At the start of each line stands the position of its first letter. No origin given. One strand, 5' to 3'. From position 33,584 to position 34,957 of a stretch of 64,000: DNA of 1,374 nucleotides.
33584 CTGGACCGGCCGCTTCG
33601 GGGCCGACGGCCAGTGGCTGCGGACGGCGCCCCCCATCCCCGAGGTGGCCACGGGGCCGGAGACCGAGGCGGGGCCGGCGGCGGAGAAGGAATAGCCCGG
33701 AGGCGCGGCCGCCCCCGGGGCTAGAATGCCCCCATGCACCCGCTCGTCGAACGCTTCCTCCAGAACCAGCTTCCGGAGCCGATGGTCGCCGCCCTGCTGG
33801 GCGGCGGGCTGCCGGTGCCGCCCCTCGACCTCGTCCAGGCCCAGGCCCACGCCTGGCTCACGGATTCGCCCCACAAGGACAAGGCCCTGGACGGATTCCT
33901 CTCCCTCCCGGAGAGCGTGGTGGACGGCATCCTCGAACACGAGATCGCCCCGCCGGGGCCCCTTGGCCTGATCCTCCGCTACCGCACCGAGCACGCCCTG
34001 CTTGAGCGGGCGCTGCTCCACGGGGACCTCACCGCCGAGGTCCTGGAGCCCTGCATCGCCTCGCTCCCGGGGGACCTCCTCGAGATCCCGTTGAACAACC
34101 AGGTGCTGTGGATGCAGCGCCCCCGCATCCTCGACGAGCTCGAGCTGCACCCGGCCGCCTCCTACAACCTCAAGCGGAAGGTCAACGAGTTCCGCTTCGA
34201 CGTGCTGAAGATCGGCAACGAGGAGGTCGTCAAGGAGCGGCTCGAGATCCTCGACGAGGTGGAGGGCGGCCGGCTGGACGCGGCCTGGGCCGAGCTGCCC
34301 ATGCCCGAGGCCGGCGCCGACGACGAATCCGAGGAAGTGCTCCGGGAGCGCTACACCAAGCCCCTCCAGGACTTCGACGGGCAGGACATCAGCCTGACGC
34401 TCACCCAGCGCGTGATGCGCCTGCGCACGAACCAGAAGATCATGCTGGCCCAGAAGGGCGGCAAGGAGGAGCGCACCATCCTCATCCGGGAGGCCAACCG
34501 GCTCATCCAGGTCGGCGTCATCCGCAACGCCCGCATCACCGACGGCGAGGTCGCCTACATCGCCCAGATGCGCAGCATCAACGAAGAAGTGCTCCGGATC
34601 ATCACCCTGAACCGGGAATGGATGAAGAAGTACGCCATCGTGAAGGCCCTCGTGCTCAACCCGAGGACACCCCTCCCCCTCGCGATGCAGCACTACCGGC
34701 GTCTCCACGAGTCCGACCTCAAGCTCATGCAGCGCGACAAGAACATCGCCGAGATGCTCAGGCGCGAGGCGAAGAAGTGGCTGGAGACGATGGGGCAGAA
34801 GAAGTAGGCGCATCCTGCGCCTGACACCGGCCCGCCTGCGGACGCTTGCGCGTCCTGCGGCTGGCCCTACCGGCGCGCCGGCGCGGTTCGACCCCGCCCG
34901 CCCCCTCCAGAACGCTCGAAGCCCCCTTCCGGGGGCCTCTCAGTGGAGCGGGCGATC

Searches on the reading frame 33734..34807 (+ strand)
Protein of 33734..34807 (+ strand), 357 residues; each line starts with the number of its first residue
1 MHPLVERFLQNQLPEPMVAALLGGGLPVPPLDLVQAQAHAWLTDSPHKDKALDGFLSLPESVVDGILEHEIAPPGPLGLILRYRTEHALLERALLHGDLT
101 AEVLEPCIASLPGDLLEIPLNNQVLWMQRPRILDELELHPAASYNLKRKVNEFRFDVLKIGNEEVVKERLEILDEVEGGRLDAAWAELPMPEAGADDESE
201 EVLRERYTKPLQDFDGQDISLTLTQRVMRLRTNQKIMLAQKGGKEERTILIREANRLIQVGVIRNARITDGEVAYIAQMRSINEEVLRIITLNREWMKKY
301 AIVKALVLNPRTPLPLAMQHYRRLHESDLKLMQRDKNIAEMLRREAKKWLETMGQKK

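Call 7: find_encoding_contigs(protein=window:33734-34807:+, flank=4000, max_places=10)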
Protein window:33734-34807:+ (357 aa): 5 contigs read that carry it; 4 places shown.
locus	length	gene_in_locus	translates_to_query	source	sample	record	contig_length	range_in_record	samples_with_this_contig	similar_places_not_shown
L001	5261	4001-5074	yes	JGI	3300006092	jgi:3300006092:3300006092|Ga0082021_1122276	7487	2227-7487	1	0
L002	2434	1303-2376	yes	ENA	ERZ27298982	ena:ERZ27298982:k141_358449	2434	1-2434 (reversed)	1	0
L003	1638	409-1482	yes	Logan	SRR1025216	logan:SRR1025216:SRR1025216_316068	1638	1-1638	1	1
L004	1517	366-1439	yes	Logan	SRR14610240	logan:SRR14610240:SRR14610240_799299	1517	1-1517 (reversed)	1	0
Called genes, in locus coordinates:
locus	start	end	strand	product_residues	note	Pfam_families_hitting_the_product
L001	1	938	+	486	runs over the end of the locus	PF01487:DHquinase_I, PF08501:Shikimate_dh_N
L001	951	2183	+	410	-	PF00072:Response_reg, PF02954:HTH_8 (faint), PF25601:AAA_lid_14 (weak)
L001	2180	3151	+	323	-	PF01078:Mg_chelatase (faint), PF00004:AAA (faint), PF07726:AAA_3, PF07728:AAA_5, PF17863:AAA_lid_2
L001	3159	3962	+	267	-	PF13413:HTH_25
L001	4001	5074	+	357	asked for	-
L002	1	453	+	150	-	?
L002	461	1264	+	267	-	PF13413:HTH_25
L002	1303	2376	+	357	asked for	-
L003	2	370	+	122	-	?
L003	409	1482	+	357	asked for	-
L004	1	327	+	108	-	?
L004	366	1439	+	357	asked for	-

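Call 11: find_related_loci(query=window:33734-34807:+, collection=genome_contigs, flank=6000)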
Query window:33734-34807:+ (357 aa) in genome_contigs; peptide patterns used: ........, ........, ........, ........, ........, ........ (x = any residue, [..] = any of these).
113 stretches matched a pattern; 54 encode a relative of the query (tblastn E <= 1e-3); 53 distinct loci.
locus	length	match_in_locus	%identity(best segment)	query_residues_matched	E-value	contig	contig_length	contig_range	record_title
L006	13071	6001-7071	97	1-357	0e+0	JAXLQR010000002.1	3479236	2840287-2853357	MAG: Holophagaceae bacterium isolate STL-ACI8 C1.2.fa-2, whole genome shotgun sequence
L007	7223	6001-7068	82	1-356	0e+0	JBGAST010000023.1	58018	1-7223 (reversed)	MAG: Holophagaceae bacterium isolate MAG_AAO_AS.22 AAOAS-22_NODE_23_length_58018_cov_6.472774, whole genome shotgun sequ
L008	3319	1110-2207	63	1-357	2e-153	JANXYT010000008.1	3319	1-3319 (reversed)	MAG: Holophagaceae bacterium isolate GL140_3_metabat_73_sub GL140_3_k141_2097964, whole genome shotgun sequence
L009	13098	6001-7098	63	1-357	1e-145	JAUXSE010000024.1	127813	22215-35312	MAG: Geothrix sp. isolate C12_metabat.bin.44 C12_k141_488439, whole genome shotgun sequence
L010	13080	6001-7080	65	1-351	2e-144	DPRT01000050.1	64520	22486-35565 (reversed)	MAG TPA_asm: Holophagaceae bacterium isolate UBA8503 contig_1140, whole genome shotgun sequence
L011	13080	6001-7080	63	1-351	3e-144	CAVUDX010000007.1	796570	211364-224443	MAG: uncultured Acidobacteriota bacterium isolate MFD02832.bin.2.119 genome assembly, contig: contig_6797, whole genome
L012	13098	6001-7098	62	1-357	8e-144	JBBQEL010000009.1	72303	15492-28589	MAG: Holophagales bacterium isolate Co_metawrap_1102 Cmw_1102_k141_25885426_length_72303_cov_11.0115, whole genome shotg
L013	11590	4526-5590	63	1-351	6e-144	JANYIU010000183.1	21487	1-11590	MAG: Holophagaceae bacterium isolate GL140_3_metabinner_144_sub GL140_3_k141_3380715, whole genome shotgun sequence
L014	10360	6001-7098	62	1-355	2e-143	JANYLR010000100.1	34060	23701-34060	MAG: Holophagaceae bacterium isolate GL140_6_metabinner_71 GL140_6_k141_1678914, whole genome shotgun sequence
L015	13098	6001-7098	61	1-357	3e-143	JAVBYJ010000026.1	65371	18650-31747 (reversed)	MAG: Geothrix sp. isolate GS30 347, whole genome shotgun sequence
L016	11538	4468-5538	62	1-355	5e-143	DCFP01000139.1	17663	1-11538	MAG TPA_asm: Holophagaceae bacterium UBA1801 UBA1801_contig_5161, whole genome shotgun sequence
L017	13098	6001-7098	63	1-357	2e-142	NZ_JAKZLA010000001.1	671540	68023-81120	Geothrix terrae strain SG184 Scaffold1, whole genome shotgun sequence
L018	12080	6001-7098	62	1-357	6e-142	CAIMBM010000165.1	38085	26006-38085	MAG: uncultured Holophagaceae bacterium isolate AM-2014-D4_bin-538 genome assembly, contig: bin-538:165/279, whole genom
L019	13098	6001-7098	64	1-357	1e-141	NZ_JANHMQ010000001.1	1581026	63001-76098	Geothrix fuzhouensis strain SG12 Scaffold1, whole genome shotgun sequence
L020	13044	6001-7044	63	1-348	2e-141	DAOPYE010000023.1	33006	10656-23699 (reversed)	MAG TPA_asm: Holophaga sp. isolate AMR_MDS_1322 NODE_1250_length_33006_cov_8.181937, whole genome shotgun sequence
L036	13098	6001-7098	60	1-357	2e-137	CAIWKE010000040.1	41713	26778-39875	MAG: uncultured Holophagaceae bacterium isolate A14_bin-1248 genome assembly, contig: bin-1248:40/41, whole genome shotg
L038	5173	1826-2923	63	1-357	1e-137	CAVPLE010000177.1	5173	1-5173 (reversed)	MAG: uncultured Holophagaceae bacterium isolate MFD10097.bin.1.10 genome assembly, contig: contig_7351, whole genome sho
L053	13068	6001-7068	80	1-356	0e+0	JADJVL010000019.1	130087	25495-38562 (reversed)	MAG: Holophagaceae bacterium isolate Hjor_18-Q3-R7-51_BATAC.136 tig00007011-10-1306580, whole genome shotgun sequence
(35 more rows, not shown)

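Call 68: search_protein_families(library=pfam, proteins=[L038:3987-4331:-, L038:3520-3933:-, L038:3036-3563:-], max_evalue=0.01)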
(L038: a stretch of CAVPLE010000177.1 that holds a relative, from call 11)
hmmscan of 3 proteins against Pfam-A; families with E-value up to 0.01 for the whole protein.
L038:3987-4331:- (114 aa): 0 families

L038:3520-3933:- (137 aa): 0 families

L038:3036-3563:- (175 aa): 0 families
